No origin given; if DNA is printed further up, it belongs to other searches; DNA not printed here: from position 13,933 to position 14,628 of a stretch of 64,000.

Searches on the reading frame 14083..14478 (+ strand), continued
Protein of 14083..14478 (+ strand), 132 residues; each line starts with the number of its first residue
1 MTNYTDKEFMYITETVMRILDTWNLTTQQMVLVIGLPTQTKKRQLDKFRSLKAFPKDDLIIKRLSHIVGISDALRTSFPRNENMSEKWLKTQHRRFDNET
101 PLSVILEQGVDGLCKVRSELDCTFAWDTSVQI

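Call 21: search_protein_families(library=pfam, proteins=[L026:3600-3923:+, L026:4525-4959:+, L041:4453-4944:+, L052:2844-3302:+, L062:4591-5049:-, L046:4964-5959:+, L050:4412-4870:-, L041:3555-3896:+, L063:3660-3965:+], max_evalue=0.1)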
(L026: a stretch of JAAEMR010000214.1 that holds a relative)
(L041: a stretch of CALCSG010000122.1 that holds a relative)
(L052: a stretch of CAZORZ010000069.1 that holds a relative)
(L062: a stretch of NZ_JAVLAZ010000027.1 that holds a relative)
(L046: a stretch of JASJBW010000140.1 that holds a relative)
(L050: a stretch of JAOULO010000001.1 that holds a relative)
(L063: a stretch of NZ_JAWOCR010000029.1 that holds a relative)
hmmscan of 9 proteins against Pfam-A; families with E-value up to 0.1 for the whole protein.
L026:3600-3923:+ (108 aa): 1 family
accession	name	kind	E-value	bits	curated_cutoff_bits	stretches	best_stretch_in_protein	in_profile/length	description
PF23856.1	DUF7219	-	0.024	14.7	27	0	81-97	34-50/61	Family of unknown function (DUF7219)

L026:4525-4959:+ (145 aa): 4 families
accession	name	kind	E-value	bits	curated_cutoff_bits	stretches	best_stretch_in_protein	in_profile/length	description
PF02954.25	HTH_8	-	0.0038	17.4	22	1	1-22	14-36/42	Bacterial regulatory protein, Fis family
PF13518.12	HTH_28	-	0.068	13.7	25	0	2-26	11-34/52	Helix-turn-helix domain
PF23630.1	Death_TNFRSF11B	-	0.071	13.9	27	0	70-99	24-53/72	Tumor Necrosis Factor Receptor Superfamily Member 11B death domain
PF17910.6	FeoB_Cyto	-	0.085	13.7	23.4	0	89-134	29-74/90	FeoB cytosolic helical domain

L041:4453-4944:+ (164 aa): 9 families
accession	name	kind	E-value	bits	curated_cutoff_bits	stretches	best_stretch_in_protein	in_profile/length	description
PF02954.25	HTH_8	-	3.2e-06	27.2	22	1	16-42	10-37/42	Bacterial regulatory protein, Fis family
PF13518.12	HTH_28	-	0.00078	19.9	25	1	17-45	7-34/52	Helix-turn-helix domain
PF06160.17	EzrA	-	0.0071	15.1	39.6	1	38-147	292-395/557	Septation ring formation regulator, EzrA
PF13384.12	HTH_23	-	0.01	16.1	24.6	1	24-45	18-39/50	Homeodomain-like domain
PF12795.12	MscS_porin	-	0.011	15.8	34.4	1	71-147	55-129/238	Mechanosensitive ion channel porin domain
PF13551.12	HTH_29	-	0.015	15.8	28.1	1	18-42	7-31/64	Winged helix-turn helix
PF25716.1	BPP1_LPA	-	0.065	14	35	0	61-147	29-111/131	Late promoter-activating protein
PF12728.13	HTH_17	-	0.093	13.5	27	0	24-49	2-27/51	Helix-turn-helix domain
PF20503.3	DUF6730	-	0.1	14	27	0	73-131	19-78/82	Family of unknown function (DUF6730)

L052:2844-3302:+ (153 aa): 0 families

L062:4591-5049:- (153 aa): 0 families

L046:4964-5959:+ (332 aa): 3 families
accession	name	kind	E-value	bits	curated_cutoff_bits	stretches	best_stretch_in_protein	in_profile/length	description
PF00111.32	Fer2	-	1.4e-11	44.6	21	1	8-80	3-74/77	2Fe-2S iron-sulfur cluster binding domain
PF00970.30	FAD_binding_6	-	6.5e-09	36.5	21.1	1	106-198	2-97/99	Oxidoreductase FAD-binding domain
PF03637.22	Mob1_phocein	-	0.09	13.2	27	0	248-289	79-120/170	Mob1/phocein family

L050:4412-4870:- (153 aa): 0 families

L041:3555-3896:+ (114 aa): 1 family
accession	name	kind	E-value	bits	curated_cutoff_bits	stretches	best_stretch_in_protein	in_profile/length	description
PF02981.21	FokI_D1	-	0.038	14.4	25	1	20-69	98-148/156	FokI, recognition domain, subdomain 1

L063:3660-3965:+ (102 aa): 0 families

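Call 30: search_solved_structures(query=A2, max_evalue=10, show_alignments=2)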
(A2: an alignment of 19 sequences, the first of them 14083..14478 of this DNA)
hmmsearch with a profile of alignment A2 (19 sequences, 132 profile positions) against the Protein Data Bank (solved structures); distinct sequences matched with E-value up to 10: 7.
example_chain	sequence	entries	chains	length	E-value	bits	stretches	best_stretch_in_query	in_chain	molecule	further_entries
2q08_A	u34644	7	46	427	0.022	17.8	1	41-107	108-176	BH0493 protein | Uronate isomerase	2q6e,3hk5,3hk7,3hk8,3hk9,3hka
2pnk_A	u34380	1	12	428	0.022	17.8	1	41-107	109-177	BH0493 protein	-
2qee_A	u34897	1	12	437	0.022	17.7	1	41-107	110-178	BH0493 protein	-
7bst_A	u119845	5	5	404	0.079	16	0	13-60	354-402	Type-1 restriction enzyme EcoR124II specificity protein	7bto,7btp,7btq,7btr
2wy7_Q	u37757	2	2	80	0.58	13.2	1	4-73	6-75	IGG-BINDING PROTEIN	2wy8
2zkz_A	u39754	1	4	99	0.97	12.4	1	16-54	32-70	Transcriptional repressor pagR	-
6m6z_A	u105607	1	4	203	2.3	11.2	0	7-47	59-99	TMH4C4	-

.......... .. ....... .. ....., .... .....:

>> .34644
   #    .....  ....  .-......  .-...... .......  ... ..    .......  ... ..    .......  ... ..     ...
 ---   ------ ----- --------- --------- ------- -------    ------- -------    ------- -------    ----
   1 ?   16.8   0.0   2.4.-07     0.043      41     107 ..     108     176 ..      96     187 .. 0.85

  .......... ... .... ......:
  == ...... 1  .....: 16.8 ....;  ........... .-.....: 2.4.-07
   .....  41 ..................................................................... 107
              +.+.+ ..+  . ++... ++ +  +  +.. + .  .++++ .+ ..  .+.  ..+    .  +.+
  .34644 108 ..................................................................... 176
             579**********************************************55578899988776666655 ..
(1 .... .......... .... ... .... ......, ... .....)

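Call 31: find_homologous_proteins(query=A1)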
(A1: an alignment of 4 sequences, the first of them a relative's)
Query A1 (4 sequences) (95 aa, profile of the alignment): 2482 proteins with E <= 0.001 among 2985 candidates; the best 120 are listed.
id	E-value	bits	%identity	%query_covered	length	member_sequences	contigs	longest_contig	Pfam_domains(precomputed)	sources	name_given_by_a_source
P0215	6.9e-46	172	56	81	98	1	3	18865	-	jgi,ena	jgi:hypothetical protein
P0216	2.1e-44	168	93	87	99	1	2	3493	-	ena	-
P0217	2.8e-44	167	93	97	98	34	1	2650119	-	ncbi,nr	ncbi:MAG: segregation and condensation protein A [Gammaproteobacteria bacterium]|nr:MAG: segregation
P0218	4.1e-44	167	87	100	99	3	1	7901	-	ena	-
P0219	4.2e-44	167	85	99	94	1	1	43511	-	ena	-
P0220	4.9e-44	166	55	82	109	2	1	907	-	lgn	-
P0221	6.3e-44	166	89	100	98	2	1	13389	-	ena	-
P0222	6.5e-44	166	91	93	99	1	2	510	-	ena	-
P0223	1.2e-43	165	86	100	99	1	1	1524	-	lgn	-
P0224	1.5e-43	165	90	95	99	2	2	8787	-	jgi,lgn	-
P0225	1.5e-43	165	92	93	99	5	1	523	-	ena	-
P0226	1.8e-43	165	94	92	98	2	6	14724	-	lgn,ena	-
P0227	2.4e-43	164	85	99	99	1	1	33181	-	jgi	-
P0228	3.2e-43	164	86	99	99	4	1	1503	-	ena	-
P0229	3.6e-43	164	91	93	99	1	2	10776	-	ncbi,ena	-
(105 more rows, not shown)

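Call 35: predict_structure(alignment_id=A2)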
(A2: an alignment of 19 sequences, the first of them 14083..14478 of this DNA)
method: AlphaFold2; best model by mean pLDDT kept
length: 132 residues; sequences in the alignment: 19
mean_pLDDT: 85.6   pTM: 0.80
mean pLDDT of the five models: 85.6, 85.3, 84.7, 84.6, 83.3
residues with pLDDT >= 90: 74; 70-90: 45; 50-70: 4; < 50: 9
segments of 3 or more residues with pLDDT < 50: 125-132
pLDDT, mean of each block of 10 residues (from residue 1): 79 92 92 91 89 89 93 85 86 91 94 91 49 36
secondary structure, 60 per line:
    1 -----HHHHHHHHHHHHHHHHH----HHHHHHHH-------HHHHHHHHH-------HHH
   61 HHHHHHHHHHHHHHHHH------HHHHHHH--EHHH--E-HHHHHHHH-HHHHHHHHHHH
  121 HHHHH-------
elements in order: H6-22 H27-34 H42-50 H58-77 H84-90 H101-108 H110-125

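Call 37: fold_search(model_id=the predicted structure, library=pdb)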
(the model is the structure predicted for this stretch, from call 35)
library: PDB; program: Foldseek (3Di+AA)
matches with E <= 10: 78; with E <= 0.001: 3
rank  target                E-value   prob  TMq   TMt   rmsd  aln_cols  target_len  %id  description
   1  8qnq_A                6.7e-04  1.00  0.73  0.75   3.8       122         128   16  Structure of the toxin-antitoxin NatRT complex from Pseudomonas aeruginosa. NatTE29D mutant (released 2024-10-02)
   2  8qnl_A                6.7e-04  1.00  0.73  0.76   4.6       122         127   16  Structure of the toxin-antitoxin NatRT complex from Pseudomonas aeruginosa (released 2024-10-02)
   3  8qnl_B                7.0e-04  1.00  0.73  0.84   2.6       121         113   16  Structure of the toxin-antitoxin NatRT complex from Pseudomonas aeruginosa (released 2024-10-02)
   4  8qnq_B                1.9e-03  1.00  0.74  0.83   3.7       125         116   17  Structure of the toxin-antitoxin NatRT complex from Pseudomonas aeruginosa. NatTE29D mutant (released 2024-10-02)
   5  6fkg_C                2.5e-02  1.00  0.53  0.60   4.9       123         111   13  Crystal structure of the M.tuberculosis MbcT-MbcA toxin-antitoxin complex. (released 2019-02-27)
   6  9r35_C                1.7e-01  0.96  0.48  0.44   5.6       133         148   19  Crystal structure of the Pseudomonas putida Xre-RES toxin-antitoxin complex bound to promoter DNA (released 2025-08-20)
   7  6gw6_B                2.8e-01  0.91  0.46  0.42   5.6       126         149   19  Structure of the Pseudomonas putida RES-Xre toxin-antitoxin complex (released 2018-10-24)
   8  9r35_L                5.4e-01  0.51  0.34  0.31  13.4       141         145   12  Crystal structure of the Pseudomonas putida Xre-RES toxin-antitoxin complex bound to promoter DNA (released 2025-08-20)
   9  7bqn_MODEL_1_A        1.3e+00  0.09  0.22  0.23  13.2       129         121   16  Solution NMR structure of fold-C Rei; de novo designed protein with an asymmetric all-alpha topology (released 2021-04-07)
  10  5v8f_E                1.6e+00  0.16  0.29  0.13   8.7       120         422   16  Structural basis of MCM2-7 replicative helicase loading by ORC-Cdc6 and Cdt1 (released 2017-05-10)
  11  6gcv_A                1.7e+00  0.08  0.22  0.22  12.1       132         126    7  Ligand binding domain (LBD) of the p. aeruginosa nitrate receptor McpN (released 2018-09-19)
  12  2gmy_B                2.0e+00  0.12  0.27  0.25  13.1       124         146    6  Crystal Structure of a Protein of Unknown Function ATU0492 from Agrobacterium tumefaciens, Putative Antioxidant Defenc (released 2006-05-09)
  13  4m70_H                2.0e+00  0.08  0.23  0.25  11.9       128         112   16  Crystal structure of potato Rx-CC domain in complex with RanGAP2-WPP domain (released 2013-11-13)
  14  8bsa_B                2.4e+00  0.06  0.18  0.16  12.8       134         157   17  Vc1313-LBD bound to D-arginine (released 2023-06-07)
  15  6pe4_H                2.6e+00  0.06  0.23  0.20  15.4       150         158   15  Yeast Vo motor in complex with 1 VopQ molecule (released 2020-05-20)
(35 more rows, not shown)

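Call 47: search_dna_similar(query=window:14083-14478:+, collection=plasmids, mode=protein, max_evalue=0.001, max_rows=15)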
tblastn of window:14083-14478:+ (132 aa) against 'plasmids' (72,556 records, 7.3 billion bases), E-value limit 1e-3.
Records with a match: 21; places in all: 21; records where one place covers at least 80% of the query: 20.
Best place of each record, by identity: <60% 21.
By first word of the organism name: Phaeobacter 3; Sphingobium 2; Roseovarius 2; Nitratireductor 2; Methylocystis 1; Mameliella 1; Acidiphilium 1; Sinorhizobium 1; Microvirga 1; Halomonas 1; and 6 more.
By predicted mobility (MOB-suite, as given by PLSDB): non-mobilizable 8; conjugative 8; mobilizable 5.
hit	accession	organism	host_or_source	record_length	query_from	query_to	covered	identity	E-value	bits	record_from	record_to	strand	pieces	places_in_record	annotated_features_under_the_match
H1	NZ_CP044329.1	Methylocystis rosea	-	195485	2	121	91%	30.0%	2e-5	49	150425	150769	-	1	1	MbcA/ParS/Xre antitoxin family protein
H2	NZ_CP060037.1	Sphingobium fuliginis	-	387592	14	129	88%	29.5%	2e-6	52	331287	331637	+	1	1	antitoxin Xre/MbcA/ParS toxin-binding domain-containing protein | RES domain-containing protein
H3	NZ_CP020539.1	Sphingobium herbicidovorans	cell culture,soil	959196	14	129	88%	29.5%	2e-6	52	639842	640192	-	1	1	antitoxin Xre/MbcA/ParS toxin-binding domain-containing protein | RES family NAD+ phosphorylase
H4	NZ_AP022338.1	Mameliella alba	-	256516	4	121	89%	28.1%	1e-3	45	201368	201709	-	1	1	MbcA/ParS/Xre antitoxin family protein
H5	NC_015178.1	Acidiphilium multivorum AIU301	-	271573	17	121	80%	31.5%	7e-4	45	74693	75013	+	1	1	MbcA/ParS/Xre antitoxin family protein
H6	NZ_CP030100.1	Roseovarius sp. AK1035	cell culture,culture of Roseovarius sp. ...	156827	12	121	83%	30.0%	1e-6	53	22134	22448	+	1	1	antitoxin Xre/MbcA/ParS toxin-binding domain-containing protein | RES family NAD+ phosphorylase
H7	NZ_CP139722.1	Nitratireductor rhodophyticola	Bacterial Culture,hydrothermal vent ...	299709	5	121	89%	28.2%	7e-5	48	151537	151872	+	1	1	MbcA/ParS/Xre antitoxin family protein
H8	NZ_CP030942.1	Nitratireductor thuwali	-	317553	5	130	95%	26.0%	6e-4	45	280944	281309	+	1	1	MbcA/ParS/Xre antitoxin family protein | RES family NAD+ phosphorylase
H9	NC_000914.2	Sinorhizobium fredii NGR234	-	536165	14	121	82%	29.6%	7e-4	45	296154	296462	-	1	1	antitoxin Xre/MbcA/ParS toxin-binding domain-containing protein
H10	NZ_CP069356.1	Microvirga sp. VF16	Vachellia farnesiana,Cell culture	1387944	5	121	89%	27.4%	8e-4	45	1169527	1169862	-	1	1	none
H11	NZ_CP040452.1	Halomonas sp. PA16-9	-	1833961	19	126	82%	28.9%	2e-5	49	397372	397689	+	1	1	none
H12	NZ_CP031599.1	Roseovarius indicus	pure culture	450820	12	121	83%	28.2%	1e-6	53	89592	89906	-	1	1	antitoxin Xre/MbcA/ParS toxin-binding domain-containing protein | RES family NAD+ phosphorylase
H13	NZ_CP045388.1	Ruegeria sp. THAF33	pure culture,Surface of a polyethylene ...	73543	12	121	83%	27.7%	3e-4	46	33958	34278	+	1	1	antitoxin Xre-like helix-turn-helix domain-containing protein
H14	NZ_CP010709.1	Phaeobacter inhibens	cell culture,algae aquaculture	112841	12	121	83%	27.7%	4e-4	45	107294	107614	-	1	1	antitoxin Xre-like helix-turn-helix domain-containing protein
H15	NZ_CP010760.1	Phaeobacter inhibens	cell culture,clam larvae aquaculture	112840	12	121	83%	27.7%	4e-4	45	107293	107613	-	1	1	antitoxin Xre-like helix-turn-helix domain-containing protein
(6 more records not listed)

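Call 48: predict_structure(alignment_id=A3)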
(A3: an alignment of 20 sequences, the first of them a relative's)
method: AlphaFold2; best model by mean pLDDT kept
length: 98 residues; sequences in the alignment: 20
mean_pLDDT: 72.5   pTM: 0.48
mean pLDDT of the five models: 72.5, 71.9, 71.9, 71.2, 65.9
residues with pLDDT >= 90: 14; 70-90: 43; 50-70: 21; < 50: 20
segments of 3 or more residues with pLDDT < 50: 79-84, 86-98
pLDDT, mean of each block of 10 residues (from residue 1): 74 90 85 87 91 85 63 56 47 41
secondary structure, 60 per line:
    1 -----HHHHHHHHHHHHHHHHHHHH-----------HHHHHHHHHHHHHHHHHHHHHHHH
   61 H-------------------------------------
elements in order: H6-25 H37-61

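Call 49: search_protein_representatives(alignment_id=A2)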
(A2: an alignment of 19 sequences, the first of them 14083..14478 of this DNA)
Query: 19 sequences, 132 profile positions. Proteins with E-value up to 0.001 (for the whole library): 886; up to 1e-10: 259; up to 1e-30: 25. The best 150 are listed.
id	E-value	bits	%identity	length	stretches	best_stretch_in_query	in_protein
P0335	2.2e-50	186.1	-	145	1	2-130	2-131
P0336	2.1e-45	169.9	-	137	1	2-129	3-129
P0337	1.1e-42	161.2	-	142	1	3-129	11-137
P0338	8.4e-42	158.3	-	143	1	2-129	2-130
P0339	1.7e-41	157.3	-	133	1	4-129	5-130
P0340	8.4e-41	155.1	-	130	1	1-128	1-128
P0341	7.4e-40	152.0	-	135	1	3-128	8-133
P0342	4.9e-39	149.3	-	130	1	4-129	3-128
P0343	5.1e-38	146.0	-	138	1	1-129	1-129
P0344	1.4e-37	144.6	-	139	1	1-129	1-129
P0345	3.3e-37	143.4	-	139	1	6-129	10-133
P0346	1.0e-36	141.8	-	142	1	1-129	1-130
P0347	1.1e-35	138.4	-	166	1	1-129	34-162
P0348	2.3e-35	137.4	-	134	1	6-129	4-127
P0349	8.3e-35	135.7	-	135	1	3-129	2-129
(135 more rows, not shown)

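Call 55: search_protein_families(library=padloc, proteins=[window:14083-14478:+, P0217], max_evalue=0.1)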
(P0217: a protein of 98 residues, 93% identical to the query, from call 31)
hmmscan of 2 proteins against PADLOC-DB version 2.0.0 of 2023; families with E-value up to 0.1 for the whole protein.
window:14083-14478:+ (132 aa): 0 families

P0217 (98 aa): 0 families

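Call 71: get_annotated_region(hit=H2, flank=1500)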
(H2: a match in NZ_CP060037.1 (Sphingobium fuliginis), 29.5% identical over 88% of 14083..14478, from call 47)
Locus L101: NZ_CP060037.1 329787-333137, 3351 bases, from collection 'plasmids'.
description: Sphingobium fuliginis strain KK22 plasmid p1, complete sequence
organism: Sphingobium fuliginis (NCBI taxid 336203)
taxonomy: Bacteria; Pseudomonadota; Alphaproteobacteria; Sphingomonadales; Sphingomonadaceae; Sphingobium; Sphingobium fuliginis
host: -; source: -; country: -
typing (MOB-suite, as given by PLSDB): conjugative; replicon rep_cluster_647; relaxase MOBP; mating-pair formation MPF_T
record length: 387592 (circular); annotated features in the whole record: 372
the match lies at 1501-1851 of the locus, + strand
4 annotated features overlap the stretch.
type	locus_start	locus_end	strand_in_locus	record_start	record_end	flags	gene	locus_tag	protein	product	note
CDS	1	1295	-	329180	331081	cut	-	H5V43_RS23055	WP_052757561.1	ThiF family adenylyltransferase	-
CDS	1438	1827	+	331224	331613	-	-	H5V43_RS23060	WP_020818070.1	antitoxin Xre/MbcA/ParS toxin-binding domain-containing protein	-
CDS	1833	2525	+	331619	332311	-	-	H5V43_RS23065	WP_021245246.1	RES domain-containing protein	-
CDS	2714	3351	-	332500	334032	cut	-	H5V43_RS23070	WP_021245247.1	alginate export family protein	-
